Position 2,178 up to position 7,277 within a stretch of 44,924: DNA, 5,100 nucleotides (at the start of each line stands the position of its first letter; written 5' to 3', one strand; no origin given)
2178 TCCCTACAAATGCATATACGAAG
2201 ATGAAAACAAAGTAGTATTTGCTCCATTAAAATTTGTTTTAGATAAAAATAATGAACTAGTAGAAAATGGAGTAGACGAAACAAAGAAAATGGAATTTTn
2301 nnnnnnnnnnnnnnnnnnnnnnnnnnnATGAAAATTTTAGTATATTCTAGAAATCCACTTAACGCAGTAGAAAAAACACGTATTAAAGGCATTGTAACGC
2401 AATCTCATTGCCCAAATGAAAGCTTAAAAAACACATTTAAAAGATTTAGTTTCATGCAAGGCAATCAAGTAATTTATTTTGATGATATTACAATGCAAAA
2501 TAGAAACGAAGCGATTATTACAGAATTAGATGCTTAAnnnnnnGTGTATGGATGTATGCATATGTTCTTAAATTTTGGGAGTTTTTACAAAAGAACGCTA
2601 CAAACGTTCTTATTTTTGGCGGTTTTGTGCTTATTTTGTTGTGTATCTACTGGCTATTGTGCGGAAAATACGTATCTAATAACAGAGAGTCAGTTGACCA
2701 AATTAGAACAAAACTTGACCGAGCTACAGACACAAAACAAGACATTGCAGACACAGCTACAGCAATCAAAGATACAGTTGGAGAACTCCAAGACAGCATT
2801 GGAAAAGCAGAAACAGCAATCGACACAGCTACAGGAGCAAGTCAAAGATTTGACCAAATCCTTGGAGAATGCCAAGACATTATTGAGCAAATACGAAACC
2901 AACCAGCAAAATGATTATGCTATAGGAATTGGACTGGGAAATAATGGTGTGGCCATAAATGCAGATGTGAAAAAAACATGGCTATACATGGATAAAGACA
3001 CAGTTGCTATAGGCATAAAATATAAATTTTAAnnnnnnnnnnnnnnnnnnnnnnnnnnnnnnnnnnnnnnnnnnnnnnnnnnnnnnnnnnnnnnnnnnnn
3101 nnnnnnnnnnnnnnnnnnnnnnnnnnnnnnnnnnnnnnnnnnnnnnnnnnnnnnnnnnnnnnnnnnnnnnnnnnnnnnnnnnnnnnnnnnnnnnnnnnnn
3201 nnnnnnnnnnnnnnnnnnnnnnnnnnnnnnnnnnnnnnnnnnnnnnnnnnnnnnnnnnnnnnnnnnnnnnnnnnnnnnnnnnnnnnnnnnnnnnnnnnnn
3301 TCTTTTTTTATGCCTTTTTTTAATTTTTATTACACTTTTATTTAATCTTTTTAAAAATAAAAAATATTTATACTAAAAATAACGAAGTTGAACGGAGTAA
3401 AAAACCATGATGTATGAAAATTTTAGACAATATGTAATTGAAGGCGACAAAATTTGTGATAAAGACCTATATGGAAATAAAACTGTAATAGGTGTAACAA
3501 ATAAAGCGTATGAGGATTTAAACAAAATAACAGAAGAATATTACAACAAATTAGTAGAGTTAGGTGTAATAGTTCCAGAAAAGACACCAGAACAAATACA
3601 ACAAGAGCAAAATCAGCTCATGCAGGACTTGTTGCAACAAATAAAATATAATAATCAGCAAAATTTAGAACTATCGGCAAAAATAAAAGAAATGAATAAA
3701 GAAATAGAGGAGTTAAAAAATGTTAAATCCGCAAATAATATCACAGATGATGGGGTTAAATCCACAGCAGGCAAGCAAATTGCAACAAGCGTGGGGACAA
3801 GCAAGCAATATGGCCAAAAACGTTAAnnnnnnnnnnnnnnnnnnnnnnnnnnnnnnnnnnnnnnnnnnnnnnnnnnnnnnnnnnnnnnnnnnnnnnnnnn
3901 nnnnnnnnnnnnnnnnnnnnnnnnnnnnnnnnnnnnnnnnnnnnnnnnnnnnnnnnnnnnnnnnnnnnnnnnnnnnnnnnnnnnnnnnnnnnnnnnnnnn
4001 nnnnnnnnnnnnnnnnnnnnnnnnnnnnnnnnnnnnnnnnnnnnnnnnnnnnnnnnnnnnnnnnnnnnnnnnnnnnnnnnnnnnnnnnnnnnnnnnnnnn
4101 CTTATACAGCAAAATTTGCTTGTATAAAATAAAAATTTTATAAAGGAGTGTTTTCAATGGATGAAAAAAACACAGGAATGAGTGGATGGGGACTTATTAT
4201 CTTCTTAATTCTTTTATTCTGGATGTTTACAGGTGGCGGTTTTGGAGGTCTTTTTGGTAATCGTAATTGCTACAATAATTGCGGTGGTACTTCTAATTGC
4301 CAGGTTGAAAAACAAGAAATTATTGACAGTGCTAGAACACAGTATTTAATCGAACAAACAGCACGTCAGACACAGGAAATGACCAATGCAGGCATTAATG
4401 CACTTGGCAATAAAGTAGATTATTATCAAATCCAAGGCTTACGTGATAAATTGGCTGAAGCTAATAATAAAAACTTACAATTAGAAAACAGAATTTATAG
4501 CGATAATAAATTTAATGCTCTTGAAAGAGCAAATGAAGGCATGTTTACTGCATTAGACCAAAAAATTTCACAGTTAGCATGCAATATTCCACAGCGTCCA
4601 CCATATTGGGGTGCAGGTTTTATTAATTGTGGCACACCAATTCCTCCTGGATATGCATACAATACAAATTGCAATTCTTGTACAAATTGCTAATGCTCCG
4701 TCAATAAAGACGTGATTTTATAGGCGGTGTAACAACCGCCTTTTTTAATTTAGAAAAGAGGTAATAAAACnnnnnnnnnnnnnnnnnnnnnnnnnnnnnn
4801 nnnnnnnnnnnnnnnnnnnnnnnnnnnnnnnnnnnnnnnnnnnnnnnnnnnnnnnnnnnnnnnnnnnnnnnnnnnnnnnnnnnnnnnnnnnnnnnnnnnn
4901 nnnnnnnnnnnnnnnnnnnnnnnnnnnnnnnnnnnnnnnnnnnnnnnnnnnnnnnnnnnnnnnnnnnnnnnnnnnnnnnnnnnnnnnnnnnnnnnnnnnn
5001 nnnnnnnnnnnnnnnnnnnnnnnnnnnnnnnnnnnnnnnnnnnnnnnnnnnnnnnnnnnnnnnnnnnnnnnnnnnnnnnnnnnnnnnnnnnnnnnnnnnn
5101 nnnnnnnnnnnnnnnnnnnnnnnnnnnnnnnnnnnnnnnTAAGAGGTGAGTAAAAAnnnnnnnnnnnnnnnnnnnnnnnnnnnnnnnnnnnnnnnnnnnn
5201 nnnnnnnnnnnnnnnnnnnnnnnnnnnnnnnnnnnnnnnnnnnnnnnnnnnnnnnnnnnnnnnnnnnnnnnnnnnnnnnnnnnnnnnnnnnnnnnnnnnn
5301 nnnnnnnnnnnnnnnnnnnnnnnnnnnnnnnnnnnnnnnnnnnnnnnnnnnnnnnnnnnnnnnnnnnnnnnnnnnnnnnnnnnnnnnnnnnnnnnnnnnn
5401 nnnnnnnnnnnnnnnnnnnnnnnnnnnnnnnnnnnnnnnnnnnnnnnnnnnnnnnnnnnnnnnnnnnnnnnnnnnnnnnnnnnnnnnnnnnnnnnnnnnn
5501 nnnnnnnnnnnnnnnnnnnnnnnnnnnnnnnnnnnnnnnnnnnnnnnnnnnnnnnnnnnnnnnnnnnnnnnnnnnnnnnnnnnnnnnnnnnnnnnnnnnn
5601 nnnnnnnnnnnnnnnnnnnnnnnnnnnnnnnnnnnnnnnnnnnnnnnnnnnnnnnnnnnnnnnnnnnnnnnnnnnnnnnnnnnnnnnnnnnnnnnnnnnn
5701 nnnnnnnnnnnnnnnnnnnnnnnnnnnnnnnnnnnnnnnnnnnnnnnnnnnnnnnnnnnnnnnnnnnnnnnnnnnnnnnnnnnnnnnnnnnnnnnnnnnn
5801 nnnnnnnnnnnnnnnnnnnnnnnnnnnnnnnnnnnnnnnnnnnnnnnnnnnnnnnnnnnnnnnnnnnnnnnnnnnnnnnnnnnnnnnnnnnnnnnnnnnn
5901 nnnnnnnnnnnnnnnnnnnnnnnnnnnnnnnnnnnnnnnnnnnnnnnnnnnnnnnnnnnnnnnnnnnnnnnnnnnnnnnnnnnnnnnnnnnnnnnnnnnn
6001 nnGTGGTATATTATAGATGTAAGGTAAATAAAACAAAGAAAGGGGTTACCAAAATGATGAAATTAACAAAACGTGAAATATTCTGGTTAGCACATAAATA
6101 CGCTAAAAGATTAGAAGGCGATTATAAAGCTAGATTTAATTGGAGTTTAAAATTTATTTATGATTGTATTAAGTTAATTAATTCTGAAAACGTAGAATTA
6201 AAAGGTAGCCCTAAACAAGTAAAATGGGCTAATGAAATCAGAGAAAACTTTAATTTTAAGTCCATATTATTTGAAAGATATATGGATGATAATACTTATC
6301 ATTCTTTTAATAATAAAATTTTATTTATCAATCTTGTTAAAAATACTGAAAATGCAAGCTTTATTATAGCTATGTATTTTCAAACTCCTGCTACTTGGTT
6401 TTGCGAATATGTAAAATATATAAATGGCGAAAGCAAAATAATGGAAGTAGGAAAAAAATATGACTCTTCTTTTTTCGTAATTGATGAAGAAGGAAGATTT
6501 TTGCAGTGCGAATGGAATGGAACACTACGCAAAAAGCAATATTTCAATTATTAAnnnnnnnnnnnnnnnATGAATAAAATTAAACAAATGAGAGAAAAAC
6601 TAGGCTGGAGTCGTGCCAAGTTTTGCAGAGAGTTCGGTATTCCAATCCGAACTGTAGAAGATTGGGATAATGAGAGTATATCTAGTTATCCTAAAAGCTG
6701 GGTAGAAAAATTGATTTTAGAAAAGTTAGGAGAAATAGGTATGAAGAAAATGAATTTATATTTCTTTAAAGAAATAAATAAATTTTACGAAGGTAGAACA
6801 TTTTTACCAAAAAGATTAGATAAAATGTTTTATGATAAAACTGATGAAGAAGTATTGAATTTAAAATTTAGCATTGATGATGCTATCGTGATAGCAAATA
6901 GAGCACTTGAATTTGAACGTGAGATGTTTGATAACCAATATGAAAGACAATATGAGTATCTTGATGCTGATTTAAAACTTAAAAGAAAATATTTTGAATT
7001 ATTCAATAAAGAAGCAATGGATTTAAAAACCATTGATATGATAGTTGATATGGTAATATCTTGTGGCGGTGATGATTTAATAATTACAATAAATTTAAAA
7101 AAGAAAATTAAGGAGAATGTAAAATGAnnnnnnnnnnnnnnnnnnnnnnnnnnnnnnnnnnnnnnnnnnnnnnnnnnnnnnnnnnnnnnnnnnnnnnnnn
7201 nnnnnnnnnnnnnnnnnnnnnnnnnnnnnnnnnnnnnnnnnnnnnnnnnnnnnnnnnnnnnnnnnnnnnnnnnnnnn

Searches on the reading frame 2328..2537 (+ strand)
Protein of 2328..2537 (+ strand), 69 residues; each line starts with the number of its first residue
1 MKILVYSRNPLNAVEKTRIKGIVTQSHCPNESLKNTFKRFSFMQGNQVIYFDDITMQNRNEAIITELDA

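Call 13: search_protein_families(library=pfam, proteins=[window:2328-2537:+], max_evalue=0.01)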
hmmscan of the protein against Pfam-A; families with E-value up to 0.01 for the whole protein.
window:2328-2537:+ (69 aa): 0 families

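Call 22: search_protein_families(library=phrogs, proteins=[window:2328-2537:+], max_evalue=0.001)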
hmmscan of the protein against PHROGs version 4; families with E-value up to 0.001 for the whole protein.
window:2328-2537:+ (69 aa): 0 families

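Call 84: find_homologous_proteins(query=window:2328-2537:+, max_evalue=0.001)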
Query window:2328-2537:+ (69 aa): 61 proteins with E <= 0.001 among 61 candidates.
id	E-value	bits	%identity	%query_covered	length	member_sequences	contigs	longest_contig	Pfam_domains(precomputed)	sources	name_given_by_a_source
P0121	1.3e-37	143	99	100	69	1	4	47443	-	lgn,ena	-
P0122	3.7e-37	142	99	100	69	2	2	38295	-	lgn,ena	-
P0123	1.9e-36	139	96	100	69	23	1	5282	-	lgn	-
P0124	2.6e-36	139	96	100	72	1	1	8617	-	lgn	-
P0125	1.1e-35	137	96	100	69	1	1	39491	-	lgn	-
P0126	1.1e-35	137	96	100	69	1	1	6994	-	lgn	-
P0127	1.6e-35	137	96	100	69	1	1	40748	-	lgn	-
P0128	1.3e-34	134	91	100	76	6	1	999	-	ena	-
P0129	1.9e-34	133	90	99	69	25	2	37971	-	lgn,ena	-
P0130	5.1e-34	132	88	100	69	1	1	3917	-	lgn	-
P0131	1.0e-33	131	90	100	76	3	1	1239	-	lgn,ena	-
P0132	3.2e-33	129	91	100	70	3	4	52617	-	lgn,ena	-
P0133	7.2e-33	128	86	100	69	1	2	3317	-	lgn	-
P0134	1.9e-32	127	84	100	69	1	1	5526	-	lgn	-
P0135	3.9e-32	126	87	100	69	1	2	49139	-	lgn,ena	-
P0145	7.4e-31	122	80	100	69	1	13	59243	-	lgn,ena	-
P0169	5.0e-25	104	64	100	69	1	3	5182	-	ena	-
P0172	1.0e-24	103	67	100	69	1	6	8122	-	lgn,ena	-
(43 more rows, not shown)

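Call 87: find_encoding_contigs(protein=P0169, flank=3000, max_places=3)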
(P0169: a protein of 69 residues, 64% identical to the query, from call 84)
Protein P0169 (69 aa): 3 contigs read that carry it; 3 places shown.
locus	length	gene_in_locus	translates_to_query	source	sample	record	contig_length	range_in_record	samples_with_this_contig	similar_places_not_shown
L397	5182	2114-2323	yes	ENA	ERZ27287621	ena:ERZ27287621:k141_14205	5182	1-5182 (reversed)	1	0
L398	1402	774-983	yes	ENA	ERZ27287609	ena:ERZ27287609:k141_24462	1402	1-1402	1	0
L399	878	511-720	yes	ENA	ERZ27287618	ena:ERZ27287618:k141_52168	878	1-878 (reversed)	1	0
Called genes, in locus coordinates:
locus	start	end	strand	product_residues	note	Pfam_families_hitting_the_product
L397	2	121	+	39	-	?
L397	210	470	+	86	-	PF04014:MazE_antitoxin, PF15937:PrlF_antitoxin (weak)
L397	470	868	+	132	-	PF01850:PIN (weak), PF13470:PIN_3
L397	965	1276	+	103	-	-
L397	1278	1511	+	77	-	-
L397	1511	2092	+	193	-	PF01183:Glyco_hydro_25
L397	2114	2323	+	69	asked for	-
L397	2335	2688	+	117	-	-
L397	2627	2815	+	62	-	-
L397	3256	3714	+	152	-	-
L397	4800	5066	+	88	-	PF13711:DUF4160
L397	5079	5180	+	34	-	?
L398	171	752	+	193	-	PF01183:Glyco_hydro_25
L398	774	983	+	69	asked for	-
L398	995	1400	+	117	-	?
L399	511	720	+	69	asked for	-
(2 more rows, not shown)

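Call 88: find_encoding_contigs(protein=P0172, flank=3000, max_places=3)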
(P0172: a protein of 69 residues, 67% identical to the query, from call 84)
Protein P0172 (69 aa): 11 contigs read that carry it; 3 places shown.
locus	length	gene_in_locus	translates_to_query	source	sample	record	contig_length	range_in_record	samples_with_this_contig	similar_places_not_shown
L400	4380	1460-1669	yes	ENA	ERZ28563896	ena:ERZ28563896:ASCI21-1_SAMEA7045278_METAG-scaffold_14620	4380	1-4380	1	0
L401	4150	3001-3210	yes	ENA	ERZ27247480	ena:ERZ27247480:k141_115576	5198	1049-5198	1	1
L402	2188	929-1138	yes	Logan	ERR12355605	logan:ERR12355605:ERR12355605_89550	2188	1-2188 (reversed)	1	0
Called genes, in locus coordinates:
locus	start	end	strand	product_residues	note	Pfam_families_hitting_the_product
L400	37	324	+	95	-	-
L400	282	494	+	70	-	-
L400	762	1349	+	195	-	PF01183:Glyco_hydro_25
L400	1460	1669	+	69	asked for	-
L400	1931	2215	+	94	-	-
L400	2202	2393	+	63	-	-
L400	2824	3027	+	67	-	-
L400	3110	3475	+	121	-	-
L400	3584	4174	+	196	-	-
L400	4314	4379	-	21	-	?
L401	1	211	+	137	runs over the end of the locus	-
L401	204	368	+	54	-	-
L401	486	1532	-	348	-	PF00589:Phage_integrase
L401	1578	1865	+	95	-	-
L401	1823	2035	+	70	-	-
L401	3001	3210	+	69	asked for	-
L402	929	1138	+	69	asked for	-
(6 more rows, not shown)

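Call 89: find_encoding_contigs(protein=P0145, flank=3000, max_places=3)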
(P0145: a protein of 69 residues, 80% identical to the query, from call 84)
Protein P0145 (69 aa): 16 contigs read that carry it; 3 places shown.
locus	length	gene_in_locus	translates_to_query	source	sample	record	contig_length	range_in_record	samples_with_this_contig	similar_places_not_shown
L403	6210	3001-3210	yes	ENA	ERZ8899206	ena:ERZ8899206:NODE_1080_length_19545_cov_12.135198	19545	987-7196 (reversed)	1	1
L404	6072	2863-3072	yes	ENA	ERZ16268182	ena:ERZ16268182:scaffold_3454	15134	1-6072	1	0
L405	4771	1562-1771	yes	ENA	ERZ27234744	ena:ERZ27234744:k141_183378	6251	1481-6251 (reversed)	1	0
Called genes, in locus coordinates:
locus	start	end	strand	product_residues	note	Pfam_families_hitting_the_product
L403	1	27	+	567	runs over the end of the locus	-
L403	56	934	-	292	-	-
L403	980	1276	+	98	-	-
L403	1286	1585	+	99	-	-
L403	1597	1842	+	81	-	-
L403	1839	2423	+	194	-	PF01183:Glyco_hydro_25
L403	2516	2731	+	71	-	-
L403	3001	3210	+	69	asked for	-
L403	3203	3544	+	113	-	-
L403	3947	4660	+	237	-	-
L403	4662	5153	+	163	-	PF01381:HTH_3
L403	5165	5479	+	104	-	-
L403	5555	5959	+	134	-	-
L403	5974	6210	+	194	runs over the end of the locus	-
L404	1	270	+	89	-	?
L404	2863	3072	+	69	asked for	-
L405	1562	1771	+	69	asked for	-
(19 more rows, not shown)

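Call 91: predict_structure(alignment_id=A2)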
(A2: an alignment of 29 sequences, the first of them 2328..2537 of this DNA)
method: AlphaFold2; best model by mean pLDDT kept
length: 69 residues; sequences in the alignment: 29
mean_pLDDT: 92.4   pTM: 0.78
mean pLDDT of the five models: 92.4, 91.6, 91.2, 88.3, 84.9
residues with pLDDT >= 90: 58; 70-90: 11; 50-70: 0; < 50: 0
segments of 3 or more residues with pLDDT < 50: none
pLDDT, mean of each block of 10 residues (from residue 1): 93 93 90 94 92 93 91
secondary structure, 60 per line:
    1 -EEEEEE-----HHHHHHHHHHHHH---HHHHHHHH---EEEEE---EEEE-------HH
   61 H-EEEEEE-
elements in order: E2-7 H13-25 H29-36 E40-44 E48-51 E63-68

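Call 93: fold_search(model_id=the predicted structure, library=pdb)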
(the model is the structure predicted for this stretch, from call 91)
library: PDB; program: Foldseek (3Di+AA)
matches with E <= 10: 54; with E <= 0.001: 0
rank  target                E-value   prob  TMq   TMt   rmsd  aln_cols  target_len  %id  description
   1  6jhz_B                1.1e+00  0.04  0.24  0.19  10.2        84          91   10  Crystal structure of cas2 (released 2020-03-25)
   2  8ia4_B                1.1e+00  0.04  0.23  0.18  10.3        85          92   10  Crystal structure of Cas2 in complex with AcrVA5-peptide (released 2023-03-22)
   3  3gac_A                1.8e+00  0.08  0.31  0.21   8.7        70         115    7  Structure of mif with HPP (released 2009-12-29)
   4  6jhz_A                1.8e+00  0.04  0.25  0.21  10.2        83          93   13  Crystal structure of cas2 (released 2020-03-25)
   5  8ur4_B                2.0e+00  0.04  0.24  0.18   9.2        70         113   13  Crystal Structure of macrophage migration inhibitory factor (MIF) from Trichomonas vaginalis (I4122 form) (released 2024-03-20)
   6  8ia4_A                2.6e+00  0.03  0.26  0.21  10.1        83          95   13  Crystal structure of Cas2 in complex with AcrVA5-peptide (released 2023-03-22)
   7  1sj6_MODEL_1_A        2.6e+00  0.02  0.20  0.16  10.7        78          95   17  NMR Structure and Regulated Expression in APL Cell of Human SH3BGRL3 (released 2005-03-22)
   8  2wkb_C                2.8e+00  0.06  0.30  0.20   8.7        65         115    8  Crystal Structure of Macrophage Migration Inhibitory Factor from Plasmodium berghei (released 2009-10-27)
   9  3znu_H                2.8e+00  0.02  0.24  0.19  11.0        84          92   11  Crystal structure of ClcF in crystal form 2 (released 2013-02-27)
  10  7agm_B                3.0e+00  0.04  0.25  0.11   9.3        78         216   14  Crystal structure of the N-acetylmuramyl-L-alanine amidase, Ami1, from Mycobacterium smegmatis (released 2020-11-18)
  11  8uz4_A                3.2e+00  0.03  0.26  0.18   9.1        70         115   14  Crystal Structure of macrophage migration inhibitory factor (MIF) from Trichomonas vaginalis (Apo, P41212 form) (released 2023-12-06)
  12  3c6v_B                3.7e+00  0.11  0.29  0.15   2.2        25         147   28  Crystal structure of AU4130/APC7354, a probable enzyme from the thermophilic fungus Aspergillus fumigatus (released 2008-02-19)
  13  8ukm_B                3.7e+00  0.04  0.32  0.23   9.4        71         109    7  T33-ml30 - Designed Tetrahedral Protein Cage Using Machine Learning Algorithms (released 2024-03-06)
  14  6rda_P                3.7e+00  0.03  0.25  0.22   7.6        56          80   11  CryoEM structure of Polytomella F-ATP synthase, Primary rotary state 1, monomer-masked refinement (released 2019-07-03)
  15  3gac_B                3.9e+00  0.02  0.22  0.16   9.5        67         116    7  Structure of mif with HPP (released 2009-12-29)
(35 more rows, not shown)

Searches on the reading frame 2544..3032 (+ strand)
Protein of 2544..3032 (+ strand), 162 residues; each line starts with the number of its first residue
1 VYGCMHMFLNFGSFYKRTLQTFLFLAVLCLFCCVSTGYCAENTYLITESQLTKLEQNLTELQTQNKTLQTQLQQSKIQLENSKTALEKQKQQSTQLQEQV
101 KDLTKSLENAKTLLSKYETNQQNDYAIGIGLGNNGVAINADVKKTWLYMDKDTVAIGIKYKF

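Call 22: search_protein_families(library=phrogs, proteins=[window:2544-3032:+], max_evalue=0.001)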
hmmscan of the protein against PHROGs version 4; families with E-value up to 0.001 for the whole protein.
window:2544-3032:+ (162 aa): 8 families
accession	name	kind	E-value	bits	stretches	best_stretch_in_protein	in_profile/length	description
phrog_214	-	lysis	1.4e-06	29.2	1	21-111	13-100/176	Rz-like spanin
phrog_18860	-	unknown function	4.4e-05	24.4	1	17-116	16-118/141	-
phrog_1296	-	lysis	0.00026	21.9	1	42-116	20-90/93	holin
phrog_89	-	lysis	0.00027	21.9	1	23-113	10-86/143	Rz-like spanin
phrog_6440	-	unknown function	0.00046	21.2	1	41-114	33-106/186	-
phrog_3793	-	unknown function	0.00054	20.2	1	23-107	52-134/272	-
phrog_77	-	DNA, RNA and nucleotide metabolism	0.00065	19.3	1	48-119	707-784/967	SbcC-like subunit of palindrome specific endonuclease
phrog_739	-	lysis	0.00097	20.4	0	22-108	7-86/122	Rz-like spanin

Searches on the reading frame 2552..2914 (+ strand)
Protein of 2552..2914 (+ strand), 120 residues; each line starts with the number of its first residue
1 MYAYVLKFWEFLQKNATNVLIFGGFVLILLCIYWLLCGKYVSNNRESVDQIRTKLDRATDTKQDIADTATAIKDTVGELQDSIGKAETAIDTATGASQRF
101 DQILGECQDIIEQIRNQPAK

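Call 13: search_protein_families(library=pfam, proteins=[window:2552-2914:+], max_evalue=0.01)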
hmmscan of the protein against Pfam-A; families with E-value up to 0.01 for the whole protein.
window:2552-2914:+ (120 aa): 3 families
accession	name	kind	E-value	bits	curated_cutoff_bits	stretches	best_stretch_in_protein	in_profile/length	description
PF20072.4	DUF6468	-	0.0017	18.9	26.9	0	71-106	7-42/76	Domain of unknown function (DUF6468)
PF12732.12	YtxH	-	0.0038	18.1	37.5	1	59-104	24-67/71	YtxH-like protein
PF06008.19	Laminin_I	-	0.0054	16.9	34.6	1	41-116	63-136/259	Laminin Domain I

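Call 22: search_protein_families(library=phrogs, proteins=[window:2552-2914:+], max_evalue=0.001)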
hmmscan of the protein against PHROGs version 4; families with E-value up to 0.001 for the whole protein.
window:2552-2914:+ (120 aa): 1 family
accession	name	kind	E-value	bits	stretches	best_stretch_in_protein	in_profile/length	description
phrog_9316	-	lysis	1.2e-05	26.6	1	12-111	2-99/103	holin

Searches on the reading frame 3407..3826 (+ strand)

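Call 13: search_protein_families(library=pfam, proteins=[window:3407-3826:+], max_evalue=0.01)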
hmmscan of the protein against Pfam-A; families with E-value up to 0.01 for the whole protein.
window:3407-3826:+ (139 aa): 3 families
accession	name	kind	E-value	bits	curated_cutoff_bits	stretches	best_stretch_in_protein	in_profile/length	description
PF24033.1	DUF7342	-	0.004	17.6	31.6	1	25-105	18-98/150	Family of unknown function (DUF7342)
PF04799.18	Fzo_mitofusin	-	0.0044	16.9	27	1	61-110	92-138/161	fzo-like conserved region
PF07693.20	KAP_NTPase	-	0.0075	16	20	1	25-109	193-282/293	KAP family P-loop domain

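Call 22: search_protein_families(library=phrogs, proteins=[window:3407-3826:+], max_evalue=0.001)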
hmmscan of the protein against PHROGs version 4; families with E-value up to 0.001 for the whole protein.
window:3407-3826:+ (139 aa): 0 families

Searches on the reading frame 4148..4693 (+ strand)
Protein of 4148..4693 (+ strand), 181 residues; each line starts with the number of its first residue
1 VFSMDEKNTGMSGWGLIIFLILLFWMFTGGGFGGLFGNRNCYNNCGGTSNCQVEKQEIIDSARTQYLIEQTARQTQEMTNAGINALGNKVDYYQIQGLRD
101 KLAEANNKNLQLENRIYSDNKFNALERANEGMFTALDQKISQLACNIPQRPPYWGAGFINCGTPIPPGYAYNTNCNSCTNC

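Call 13: search_protein_families(library=pfam, proteins=[window:4148-4693:+], max_evalue=0.01)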
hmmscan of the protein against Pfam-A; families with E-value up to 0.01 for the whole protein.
window:4148-4693:+ (181 aa): 1 family
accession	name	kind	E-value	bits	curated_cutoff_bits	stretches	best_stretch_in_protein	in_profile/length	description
PF24977.1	DUF7772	-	0.008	17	25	0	37-86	48-95/99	Family of unknown function (DUF7772)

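Call 73: search_protein_families(library=phrogs, proteins=[window:4148-4693:+], max_evalue=0.001)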
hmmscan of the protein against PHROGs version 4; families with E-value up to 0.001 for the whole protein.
window:4148-4693:+ (181 aa): 1 family
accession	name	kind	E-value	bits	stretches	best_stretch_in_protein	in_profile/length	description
phrog_16490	-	unknown function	0.00044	21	0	62-181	158-278/286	-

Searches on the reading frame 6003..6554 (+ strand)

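Call 24: search_protein_families(library=pfam, proteins=[window:6003-6554:+], max_evalue=0.01)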
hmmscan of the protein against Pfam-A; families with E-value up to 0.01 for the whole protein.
window:6003-6554:+ (183 aa): 1 family
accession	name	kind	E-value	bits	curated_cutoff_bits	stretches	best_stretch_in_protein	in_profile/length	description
PF00572.24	Ribosomal_L13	-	0.0075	16.8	23.8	0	23-95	10-82/119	Ribosomal protein L13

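Call 73: search_protein_families(library=phrogs, proteins=[window:6003-6554:+], max_evalue=0.001)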
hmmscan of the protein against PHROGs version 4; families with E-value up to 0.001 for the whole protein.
window:6003-6554:+ (183 aa): 3 families
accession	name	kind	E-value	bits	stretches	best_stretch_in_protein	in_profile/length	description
phrog_6775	-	unknown function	9.8e-05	23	1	26-83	8-63/276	-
phrog_12732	-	unknown function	0.00024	22.5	1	22-120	2-100/121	-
phrog_16123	-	unknown function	0.00069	19.9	1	65-135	66-133/368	-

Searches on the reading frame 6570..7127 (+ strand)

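Call 24: search_protein_families(library=pfam, proteins=[window:6570-7127:+], max_evalue=0.01)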
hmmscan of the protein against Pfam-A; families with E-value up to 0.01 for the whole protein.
window:6570-7127:+ (185 aa): 0 families

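Call 73: search_protein_families(library=phrogs, proteins=[window:6570-7127:+], max_evalue=0.001)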
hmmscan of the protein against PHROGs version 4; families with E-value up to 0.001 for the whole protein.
window:6570-7127:+ (185 aa): 3 families
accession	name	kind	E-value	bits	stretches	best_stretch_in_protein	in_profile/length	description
phrog_2104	-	unknown function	3.3e-05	25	1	2-35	42-75/103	-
phrog_8898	-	unknown function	0.00022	21.9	1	2-49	4-53/70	-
phrog_25567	-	unknown function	0.00049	21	0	2-34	54-85/115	-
